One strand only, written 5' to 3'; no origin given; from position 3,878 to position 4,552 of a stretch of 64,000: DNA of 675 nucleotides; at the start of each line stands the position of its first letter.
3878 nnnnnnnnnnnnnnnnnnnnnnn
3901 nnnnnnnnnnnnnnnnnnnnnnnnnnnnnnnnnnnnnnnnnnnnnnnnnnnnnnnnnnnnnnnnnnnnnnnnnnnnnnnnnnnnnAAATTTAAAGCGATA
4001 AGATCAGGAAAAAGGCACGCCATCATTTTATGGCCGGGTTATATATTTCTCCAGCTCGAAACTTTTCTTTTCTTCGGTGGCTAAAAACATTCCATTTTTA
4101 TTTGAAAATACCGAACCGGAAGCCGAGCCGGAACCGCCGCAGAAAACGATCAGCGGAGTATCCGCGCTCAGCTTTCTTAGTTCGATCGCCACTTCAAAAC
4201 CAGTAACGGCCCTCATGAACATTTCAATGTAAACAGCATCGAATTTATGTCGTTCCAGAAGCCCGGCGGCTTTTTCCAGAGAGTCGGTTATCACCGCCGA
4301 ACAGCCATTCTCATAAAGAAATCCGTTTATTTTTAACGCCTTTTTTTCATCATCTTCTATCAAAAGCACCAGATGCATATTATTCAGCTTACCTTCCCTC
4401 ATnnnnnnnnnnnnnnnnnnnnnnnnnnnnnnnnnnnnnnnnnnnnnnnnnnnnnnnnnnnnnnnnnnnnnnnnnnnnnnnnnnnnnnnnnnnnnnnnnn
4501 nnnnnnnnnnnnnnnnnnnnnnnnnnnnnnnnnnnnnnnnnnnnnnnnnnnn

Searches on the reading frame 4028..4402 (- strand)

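Call 32: search_protein_families(library=pfam, proteins=[window:4028-4402:-], max_evalue=0.001)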
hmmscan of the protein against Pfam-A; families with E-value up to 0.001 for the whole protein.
window:4028-4402:- (124 aa): 1 family
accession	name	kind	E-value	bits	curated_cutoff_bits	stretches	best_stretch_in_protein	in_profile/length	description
PF00072.30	Response_reg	-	1.4e-08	35.4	30.2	1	12-88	1-77/111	Response regulator receiver domain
